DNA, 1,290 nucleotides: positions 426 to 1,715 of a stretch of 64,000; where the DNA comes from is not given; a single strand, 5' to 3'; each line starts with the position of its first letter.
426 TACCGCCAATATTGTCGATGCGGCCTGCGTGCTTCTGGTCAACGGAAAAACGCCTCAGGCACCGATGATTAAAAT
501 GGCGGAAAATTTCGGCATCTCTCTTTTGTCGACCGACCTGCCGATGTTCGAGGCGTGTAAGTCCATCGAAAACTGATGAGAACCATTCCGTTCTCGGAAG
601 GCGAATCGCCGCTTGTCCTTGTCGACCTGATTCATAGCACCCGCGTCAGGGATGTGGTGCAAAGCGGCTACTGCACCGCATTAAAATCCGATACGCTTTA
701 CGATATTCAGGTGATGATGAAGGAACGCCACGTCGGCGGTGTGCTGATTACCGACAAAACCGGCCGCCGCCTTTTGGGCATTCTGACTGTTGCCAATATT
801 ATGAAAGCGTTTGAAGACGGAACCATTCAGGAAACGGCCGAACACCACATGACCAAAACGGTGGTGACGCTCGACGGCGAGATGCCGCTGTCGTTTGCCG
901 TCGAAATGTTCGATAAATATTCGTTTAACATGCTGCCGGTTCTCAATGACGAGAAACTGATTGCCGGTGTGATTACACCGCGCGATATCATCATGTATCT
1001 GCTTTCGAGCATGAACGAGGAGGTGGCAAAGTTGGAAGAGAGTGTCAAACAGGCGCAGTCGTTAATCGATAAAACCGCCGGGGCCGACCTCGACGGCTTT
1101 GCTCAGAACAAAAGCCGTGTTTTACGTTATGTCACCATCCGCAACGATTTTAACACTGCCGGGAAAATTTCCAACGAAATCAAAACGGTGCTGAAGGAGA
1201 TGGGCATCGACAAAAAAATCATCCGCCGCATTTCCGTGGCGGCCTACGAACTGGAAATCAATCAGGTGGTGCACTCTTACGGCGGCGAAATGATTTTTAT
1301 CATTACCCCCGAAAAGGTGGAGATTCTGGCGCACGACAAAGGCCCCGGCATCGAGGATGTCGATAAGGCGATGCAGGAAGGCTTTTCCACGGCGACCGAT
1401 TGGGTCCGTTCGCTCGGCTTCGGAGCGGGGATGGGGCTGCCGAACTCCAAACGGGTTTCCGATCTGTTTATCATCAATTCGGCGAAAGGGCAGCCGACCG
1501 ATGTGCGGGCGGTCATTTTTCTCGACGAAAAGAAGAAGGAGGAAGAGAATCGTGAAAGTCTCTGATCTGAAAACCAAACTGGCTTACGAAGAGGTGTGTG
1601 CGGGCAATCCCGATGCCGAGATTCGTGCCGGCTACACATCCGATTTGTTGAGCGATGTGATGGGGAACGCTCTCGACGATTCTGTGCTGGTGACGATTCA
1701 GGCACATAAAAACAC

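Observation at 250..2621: Overlapping four-gene CBS/GHKL-kinase + two DRTGG + PHP-phosphoesterase module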

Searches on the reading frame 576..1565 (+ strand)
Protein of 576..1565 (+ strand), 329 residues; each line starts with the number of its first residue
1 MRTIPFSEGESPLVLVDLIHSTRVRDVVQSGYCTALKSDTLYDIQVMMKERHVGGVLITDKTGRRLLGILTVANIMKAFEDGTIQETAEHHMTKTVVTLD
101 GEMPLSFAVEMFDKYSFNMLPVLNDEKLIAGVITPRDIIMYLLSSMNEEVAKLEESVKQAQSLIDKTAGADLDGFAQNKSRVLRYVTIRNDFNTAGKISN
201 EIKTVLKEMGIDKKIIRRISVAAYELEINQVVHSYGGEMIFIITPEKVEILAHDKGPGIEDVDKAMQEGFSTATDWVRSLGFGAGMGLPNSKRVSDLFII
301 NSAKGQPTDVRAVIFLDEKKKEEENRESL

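Call 3: search_protein_families(library=pfam, proteins=[window:576-1565:+], max_evalue=0.01)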
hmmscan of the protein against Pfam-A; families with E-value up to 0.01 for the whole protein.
window:576-1565:+ (329 aa): 3 families
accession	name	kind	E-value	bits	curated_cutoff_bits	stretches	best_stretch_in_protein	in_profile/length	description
PF00571.33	CBS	-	2.5e-18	66.6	24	2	91-143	4-56/57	CBS domain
PF13581.12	HATPase_c_2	-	3.1e-06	27.7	27.4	1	195-310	8-123/127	Histidine kinase-like ATPase domain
PF02518.31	HATPase_c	-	0.00027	21.8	26.4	1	225-297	12-86/111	Histidine kinase-, DNA gyrase B-, and HSP90-like ATPase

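Call 4: search_protein_families(library=ncbifam, proteins=[window:576-1565:+], max_evalue=0.01)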
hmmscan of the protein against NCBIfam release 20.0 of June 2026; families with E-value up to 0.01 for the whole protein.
window:576-1565:+ (329 aa): 19 families
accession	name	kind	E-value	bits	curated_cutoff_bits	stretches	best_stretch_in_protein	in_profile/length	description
NF041552.1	TF_PrdR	equivalog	7e-13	47.7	795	1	21-159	5-142/577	sigma-54 dependent transcriptional regulator PrdR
NF011447.0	PRK14869.2-3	equivalog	3.6e-10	39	522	1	85-183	67-164/540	putative manganese-dependent inorganic diphosphatase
TIGR01925.2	spIIAB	equivalog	3.3e-09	36.8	135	1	214-311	33-131/137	anti-sigma F factor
TIGR01302.1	IMP_dehydrog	equivalog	9.3e-08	31.4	481.5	1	33-139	91-197/450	IMP dehydrogenase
NF011449.0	PRK14869.2-5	equivalog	4e-07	29.4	411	1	87-164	68-146/451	putative manganese-dependent inorganic diphosphatase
NF002505.0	PRK01862.1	equivalog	5.7e-07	28.6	482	1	20-139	445-567/577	ClcB-like voltage-gated chloride channel protein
NF011443.0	PRK14869.1-5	equivalog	7.4e-07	28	335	2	12-103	61-152/546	putative manganese-dependent inorganic diphosphatase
NF038279.1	TF_CBS_SpxR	exception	1.3e-06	27.5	600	1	30-160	198-323/427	CBS-HotDog domain-containing transcription factor SpxR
NF011440.0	PRK14869.1-2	equivalog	4.3e-06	25.6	746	0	95-159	76-139/541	putative manganese-dependent inorganic diphosphatase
TIGR00393.1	kpsF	subfamily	4.4e-06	26.5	203.7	1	23-133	156-267/268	KpsF/GutQ family sugar-phosphate isomerase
TIGR00400.1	mgtE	equivalog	9.7e-06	24.6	232.75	1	58-154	172-263/450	magnesium transporter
NF053863.1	DS11_antiphage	equivalog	1.9e-05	23.9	260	1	93-165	82-152/305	CBS domain-containing anti-phage protein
NF005869.0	PRK07807.1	equivalog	4.1e-05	22.8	549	1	15-139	82-201/479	GuaB1 family IMP dehydrogenase-related protein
NF011445.0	PRK14869.2-1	equivalog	5.4e-05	21.8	483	1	92-159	74-141/548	putative manganese-dependent inorganic diphosphatase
NF011441.0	PRK14869.1-3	equivalog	9.3e-05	21.2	753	0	95-165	77-145/548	putative manganese-dependent inorganic diphosphatase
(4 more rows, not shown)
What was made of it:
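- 576..1565 (+): g2, sensor kinase of 329 aa. It has a CBS pair (custom-profile match at about nt 606-1070), a long linker helix (aa 135-167) and a SpoIIAB-like GHKL kinase domain (profile match at about nt 1119-1553). Pfam and NCBIfam hits (calls 3, 4).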

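Call 8: find_homologous_proteins(query=window:576-1565:+, max_evalue=0.00001)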
Query window:576-1565:+ (329 aa): 2886 proteins with E <= 0.00001 among 5052 candidates; the best 120 are listed.
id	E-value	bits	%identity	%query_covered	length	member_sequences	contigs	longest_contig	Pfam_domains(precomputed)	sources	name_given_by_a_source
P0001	7.0e-210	713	100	100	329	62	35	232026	PF13581.13,PF00571.34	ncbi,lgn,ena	-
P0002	3.2e-182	623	87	99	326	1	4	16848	PF13581.13,PF00571.34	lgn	-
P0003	3.0e-172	590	85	100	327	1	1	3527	PF13581.13,PF00571.34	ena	-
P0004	3.9e-119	415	92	64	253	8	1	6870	PF01409.26,PF00571.34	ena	-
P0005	1.4e-89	318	49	99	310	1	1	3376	PF13581.13,PF00571.34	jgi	-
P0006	6.1e-86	306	51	92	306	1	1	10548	PF13581.13,PF00571.34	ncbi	-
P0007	2.7e-85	304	46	98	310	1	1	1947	PF13581.13,PF02518.32,PF00571.34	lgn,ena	-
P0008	6.1e-85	303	46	98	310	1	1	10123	PF13581.13,PF02518.32,PF00571.34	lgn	-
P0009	6.9e-85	303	48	98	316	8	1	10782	PF13581.13,PF02518.32,PF00571.34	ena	-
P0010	9.6e-84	299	46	95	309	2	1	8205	PF13581.13,PF02518.32,PF00571.34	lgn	-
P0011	1.7e-83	298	47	96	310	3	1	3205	PF13581.13,PF02518.32,PF00571.34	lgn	-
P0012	1.7e-83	298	47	97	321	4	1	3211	PF13581.13,PF00571.34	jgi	jgi:CBS domain-containing protein/anti-sigma regulatory factor (Ser/Thr protein kinase)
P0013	3.3e-83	297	44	98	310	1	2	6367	PF13581.13,PF02518.32,PF00571.34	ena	-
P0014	3.5e-83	297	46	97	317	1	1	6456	PF02518.32,PF00571.34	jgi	-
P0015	4.3e-83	297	47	97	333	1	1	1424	PF13581.13,PF02518.32,PF00571.34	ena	-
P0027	3.6e-82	294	46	99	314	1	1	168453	PF13581.13,PF02518.32,PF00571.34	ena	-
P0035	1.0e-81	293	47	98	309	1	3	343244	PF13581.13,PF02518.32,PF00571.34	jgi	-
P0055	8.2e-81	290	46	98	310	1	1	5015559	PF13581.13,PF02518.32,PF00571.34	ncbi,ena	-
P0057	9.2e-81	289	47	96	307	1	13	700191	PF13581.13,PF02518.32,PF00571.34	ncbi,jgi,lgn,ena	-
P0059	1.0e-80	289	44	95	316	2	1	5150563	PF13581.13,PF02518.32,PF00571.34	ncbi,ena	-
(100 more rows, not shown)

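Call 10: find_encoding_contigs(protein=P0001, flank=10000, max_places=3)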
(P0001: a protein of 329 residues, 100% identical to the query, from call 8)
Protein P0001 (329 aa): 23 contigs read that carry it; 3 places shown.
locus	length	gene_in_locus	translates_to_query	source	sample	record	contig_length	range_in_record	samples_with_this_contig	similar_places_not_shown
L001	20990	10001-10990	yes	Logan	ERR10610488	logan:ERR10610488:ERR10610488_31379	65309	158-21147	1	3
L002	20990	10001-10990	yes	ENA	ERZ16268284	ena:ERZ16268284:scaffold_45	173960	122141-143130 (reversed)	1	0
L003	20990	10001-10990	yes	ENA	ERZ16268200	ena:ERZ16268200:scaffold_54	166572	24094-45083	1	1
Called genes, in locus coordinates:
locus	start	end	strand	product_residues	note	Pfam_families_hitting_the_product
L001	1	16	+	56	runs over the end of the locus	?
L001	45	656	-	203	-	-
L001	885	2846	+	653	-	PF12564:TypeIII_RM_meth, PF01555:N6_N4_Mtase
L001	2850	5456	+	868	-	PF00270:DEAD (weak), PF04851:ResIII, PF27159:HI_1054_N, PF27365:HI_1054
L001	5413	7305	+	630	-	PF07693:KAP_NTPase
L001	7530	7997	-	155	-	PF09917:DUF2147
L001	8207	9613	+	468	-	PF00215:OMPdecase, PF00156:Pribosyltran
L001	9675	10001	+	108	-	-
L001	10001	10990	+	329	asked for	PF00571:CBS, PF13581:HATPase_c_2 (weak)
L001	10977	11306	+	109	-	-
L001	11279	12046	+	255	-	PF02811:PHP, PF13263:PHP_C (weak)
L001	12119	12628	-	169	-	PF04246:RseC_MucC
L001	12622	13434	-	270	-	PF13277:YmdB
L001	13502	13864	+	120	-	PF07009:NusG_II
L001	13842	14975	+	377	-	PF07456:Hpre_diP_synt_I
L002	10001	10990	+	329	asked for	PF00571:CBS, PF13581:HATPase_c_2 (weak)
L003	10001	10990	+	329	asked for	PF00571:CBS, PF13581:HATPase_c_2 (weak)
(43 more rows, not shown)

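Call 11: find_encoding_contigs(protein=P0055, flank=8000, max_places=2)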
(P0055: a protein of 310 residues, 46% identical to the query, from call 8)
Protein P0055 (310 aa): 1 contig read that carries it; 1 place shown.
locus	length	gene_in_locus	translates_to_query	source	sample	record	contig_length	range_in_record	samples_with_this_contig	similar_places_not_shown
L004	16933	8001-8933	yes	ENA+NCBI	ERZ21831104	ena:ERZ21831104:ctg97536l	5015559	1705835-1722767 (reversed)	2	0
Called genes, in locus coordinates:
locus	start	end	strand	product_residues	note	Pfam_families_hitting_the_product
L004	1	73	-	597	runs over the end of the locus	PF01257:2Fe-2S_thioredx (weak), PF01512:Complex1_51K, PF10531:SLBB (weak), PF10589:NADH_4Fe-4S, PF13237:Fer4_10 (weak), PF12838:Fer4_7 (weak), PF13187:Fer4_9 (weak), PF00037:Fer4 (weak), +1 more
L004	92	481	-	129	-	-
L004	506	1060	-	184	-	PF02518:HATPase_c, PF13589:HATPase_c_3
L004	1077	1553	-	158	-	PF01257:2Fe-2S_thioredx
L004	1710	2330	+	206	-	PF06971:Put_DNA-bind_N, PF02629:CoA_binding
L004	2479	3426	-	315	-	PF02653:BPD_transp_2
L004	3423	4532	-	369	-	PF02653:BPD_transp_2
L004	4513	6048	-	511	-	PF00005:ABC_tran, PF13304:AAA_21 (faint), PF00005:ABC_tran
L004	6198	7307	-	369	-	PF02608:Bmp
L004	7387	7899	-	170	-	PF00383:dCMP_cyt_deam_1, PF14437:MafB19-deam, PF14439:Bd3614-deam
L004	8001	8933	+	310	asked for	PF00571:CBS, PF13581:HATPase_c_2 (weak), PF02518:HATPase_c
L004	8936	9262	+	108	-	-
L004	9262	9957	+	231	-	PF02811:PHP, PF13263:PHP_C (weak)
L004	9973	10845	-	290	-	-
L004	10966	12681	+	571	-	PF00112:Peptidase_C1, PF13529:Peptidase_C39_2 (faint)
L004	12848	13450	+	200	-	PF02169:LPP20 (weak)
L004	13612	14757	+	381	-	PF04773:FecR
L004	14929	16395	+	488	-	PF04041:Glyco_hydro_130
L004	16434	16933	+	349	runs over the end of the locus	PF13439:Glyco_transf_4, PF00534:Glycos_transf_1, PF13692:Glyco_trans_1_4 (weak)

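Call 12: find_encoding_contigs(protein=P0059, flank=8000, max_places=2)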
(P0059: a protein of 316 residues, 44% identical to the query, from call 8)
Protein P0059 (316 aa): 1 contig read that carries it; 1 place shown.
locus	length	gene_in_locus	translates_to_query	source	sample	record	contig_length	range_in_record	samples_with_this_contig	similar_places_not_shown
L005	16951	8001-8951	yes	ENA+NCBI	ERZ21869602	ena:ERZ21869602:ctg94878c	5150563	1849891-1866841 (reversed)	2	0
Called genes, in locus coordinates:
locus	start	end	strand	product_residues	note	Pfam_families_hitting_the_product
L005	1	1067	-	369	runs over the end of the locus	PF00111:Fer2, PF00970:FAD_binding_6, PF00175:NAD_binding_1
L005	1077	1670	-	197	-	PF02508:Rnf-Nqr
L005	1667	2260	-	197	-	PF02508:Rnf-Nqr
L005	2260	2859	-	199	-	PF04205:FMN_bind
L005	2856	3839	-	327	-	PF03116:NQR2_RnfD_RnfE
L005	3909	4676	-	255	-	PF02517:Rce1-like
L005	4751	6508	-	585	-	PF13205:Big_5, PF17164:DUF5122, PF24253:DUF7454 (faint), PF17164:DUF5122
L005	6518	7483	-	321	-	PF03783:CsgG (weak), PF13036:LpoB (weak)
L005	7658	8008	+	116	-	-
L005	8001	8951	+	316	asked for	PF00571:CBS, PF13581:HATPase_c_2, PF02518:HATPase_c (weak)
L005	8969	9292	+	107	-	-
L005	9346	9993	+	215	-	PF02811:PHP, PF13263:PHP_C (weak)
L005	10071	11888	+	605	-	PF13188:PAS_8 (faint), PF13426:PAS_9 (faint), PF08447:PAS_3 (faint), PF00512:HisKA, PF02518:HATPase_c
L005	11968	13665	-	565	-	PF00149:Metallophos, PF02872:5_nucleotid_C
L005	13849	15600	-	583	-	PF13510:Fer2_4, PF10588:NADH-G_4Fe-4S_3, PF00037:Fer4 (weak), PF13237:Fer4_10 (weak), PF12838:Fer4_7 (weak), PF00037:Fer4 (weak), PF02906:Fe_hyd_lg_C, PF02256:Fe_hyd_SSU, +2 more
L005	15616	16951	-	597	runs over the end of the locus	PF01257:2Fe-2S_thioredx, PF01512:Complex1_51K, PF10589:NADH_4Fe-4S, PF00037:Fer4 (weak), PF13237:Fer4_10 (weak), PF12838:Fer4_7 (weak), PF13187:Fer4_9 (weak), PF00037:Fer4 (weak), +2 more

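Call 19: search_solved_structures(query=window:576-1565:+, max_evalue=0.01, show_alignments=2)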
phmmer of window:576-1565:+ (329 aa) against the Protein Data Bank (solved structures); distinct sequences matched with E-value up to 0.01: 33.
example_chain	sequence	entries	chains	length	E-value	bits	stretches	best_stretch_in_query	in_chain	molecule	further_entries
2ef7_A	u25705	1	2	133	1.2e-12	50.9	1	25-140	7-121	Hypothetical protein ST2348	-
3kh5_A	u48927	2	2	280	2.8e-09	39.8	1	84-149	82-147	protein MJ1225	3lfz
9znf_5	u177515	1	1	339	8.5e-09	38.3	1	23-142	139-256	CBS domain-containing protein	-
3kpc_A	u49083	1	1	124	1.4e-08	37.6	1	22-139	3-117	Uncharacterized protein MJ0100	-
3kpb_A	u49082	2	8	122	1.8e-08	37.2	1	23-139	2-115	Uncharacterized protein MJ0100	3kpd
2yzq_A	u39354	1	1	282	3.9e-08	36.1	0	92-140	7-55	Putative uncharacterized protein PH1780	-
9sr9_H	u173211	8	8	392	1.4e-06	31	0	43-143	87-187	Dehydrogenase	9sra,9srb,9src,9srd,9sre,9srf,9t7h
3ddj_A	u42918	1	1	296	4.2e-06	29.4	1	24-145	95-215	CBS domain-containing protein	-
4esy_A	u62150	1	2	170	4.9e-06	29.2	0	18-81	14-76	CBS domain containing membrane protein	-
2p9m_A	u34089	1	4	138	6.6e-06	28.8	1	90-142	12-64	Hypothetical protein MJ0922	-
5awe_A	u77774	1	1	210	1.2e-05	28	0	23-80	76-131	Putative acetoin utilization protein, acetoin dehydrogenase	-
9zng_7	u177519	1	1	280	2e-05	27.2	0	23-154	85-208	CBS domain-containing protein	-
9zni_7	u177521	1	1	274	2.2e-05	27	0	23-154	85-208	CBS domain-containing protein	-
2cu0_A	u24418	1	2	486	6e-05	25.6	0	86-139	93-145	Inosine-5'-monophosphate dehydrogenase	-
9zni_6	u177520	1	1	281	0.00011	24.7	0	92-152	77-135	CBS domain-containing protein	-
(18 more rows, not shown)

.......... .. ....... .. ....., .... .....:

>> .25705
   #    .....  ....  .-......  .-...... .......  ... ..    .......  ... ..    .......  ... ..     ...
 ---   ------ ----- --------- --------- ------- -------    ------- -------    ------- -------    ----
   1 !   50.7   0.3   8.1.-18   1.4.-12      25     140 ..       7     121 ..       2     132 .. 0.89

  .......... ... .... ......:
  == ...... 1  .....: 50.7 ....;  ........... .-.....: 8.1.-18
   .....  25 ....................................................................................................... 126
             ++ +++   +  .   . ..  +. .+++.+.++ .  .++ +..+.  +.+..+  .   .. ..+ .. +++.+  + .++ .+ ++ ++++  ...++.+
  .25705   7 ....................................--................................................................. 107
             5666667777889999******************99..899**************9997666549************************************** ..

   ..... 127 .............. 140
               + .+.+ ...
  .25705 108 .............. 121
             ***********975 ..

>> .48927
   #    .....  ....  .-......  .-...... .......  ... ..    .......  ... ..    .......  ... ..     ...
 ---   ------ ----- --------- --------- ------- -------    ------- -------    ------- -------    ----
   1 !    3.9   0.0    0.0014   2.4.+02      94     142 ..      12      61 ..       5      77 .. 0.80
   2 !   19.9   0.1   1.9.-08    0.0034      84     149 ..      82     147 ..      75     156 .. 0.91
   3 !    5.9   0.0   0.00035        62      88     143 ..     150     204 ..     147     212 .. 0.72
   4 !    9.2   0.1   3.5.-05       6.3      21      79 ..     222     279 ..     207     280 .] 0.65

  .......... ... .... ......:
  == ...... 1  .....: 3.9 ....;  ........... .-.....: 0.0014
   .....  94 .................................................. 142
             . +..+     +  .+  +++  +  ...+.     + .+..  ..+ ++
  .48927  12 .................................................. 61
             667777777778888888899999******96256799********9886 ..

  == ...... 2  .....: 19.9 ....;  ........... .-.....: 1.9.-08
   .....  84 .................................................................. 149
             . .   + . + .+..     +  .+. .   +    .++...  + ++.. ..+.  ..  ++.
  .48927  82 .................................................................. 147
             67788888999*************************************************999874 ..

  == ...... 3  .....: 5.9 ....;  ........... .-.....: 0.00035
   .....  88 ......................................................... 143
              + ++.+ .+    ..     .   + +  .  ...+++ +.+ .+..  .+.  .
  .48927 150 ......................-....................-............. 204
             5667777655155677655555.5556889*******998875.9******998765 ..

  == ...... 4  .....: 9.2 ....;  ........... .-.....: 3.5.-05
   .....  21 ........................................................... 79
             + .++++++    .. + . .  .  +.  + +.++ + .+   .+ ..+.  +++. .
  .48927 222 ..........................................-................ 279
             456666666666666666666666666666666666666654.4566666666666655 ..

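Call 22: search_protein_representatives(protein=window:576-1565:+)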
Query: 329 residues. Proteins with E-value up to 0.001 (for the whole library): 2984; up to 1e-10: 578; up to 1e-30: 69. The best 150 are listed.
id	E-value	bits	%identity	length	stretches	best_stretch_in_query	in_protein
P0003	9.6e-173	589.7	94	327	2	1-291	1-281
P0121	5.7e-73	262.1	46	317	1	3-323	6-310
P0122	3.3e-68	246.5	45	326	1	8-316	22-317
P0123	4.4e-65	236.2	43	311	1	9-318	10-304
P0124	1.5e-64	234.5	44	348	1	8-311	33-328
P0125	4.9e-61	223.0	41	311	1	3-323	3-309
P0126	4.1e-52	193.7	35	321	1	14-320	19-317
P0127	4.5e-50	187.0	38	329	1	15-315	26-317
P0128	5.0e-49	183.5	36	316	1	15-311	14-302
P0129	5.6e-49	183.4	47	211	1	103-312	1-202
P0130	9.6e-49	182.6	36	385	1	17-318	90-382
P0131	1.4e-48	182.1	37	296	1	22-303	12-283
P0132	1.7e-48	181.8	41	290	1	36-316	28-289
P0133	4.9e-47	177.0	35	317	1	17-323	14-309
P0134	1.1e-46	175.9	39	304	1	43-314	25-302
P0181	7.7e-32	127.1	47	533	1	181-317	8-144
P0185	1.9e-31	125.8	51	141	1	190-311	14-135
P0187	6.4e-31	124.1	45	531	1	189-328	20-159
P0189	2.1e-30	122.4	47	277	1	190-326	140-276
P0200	6.1e-29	117.6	50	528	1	190-317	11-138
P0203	1.2e-28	116.7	46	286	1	177-313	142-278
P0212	7.1e-28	114.1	44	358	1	186-324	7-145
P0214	1.5e-27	113.0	44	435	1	189-318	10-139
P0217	2.7e-27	112.2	45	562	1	190-319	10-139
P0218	2.7e-27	112.2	48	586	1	185-317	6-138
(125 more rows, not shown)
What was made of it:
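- An exhaustive HMMER search with g2 found its kinase domain at 43-50% identity in roughly 510-590-aa proteins (call 22).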
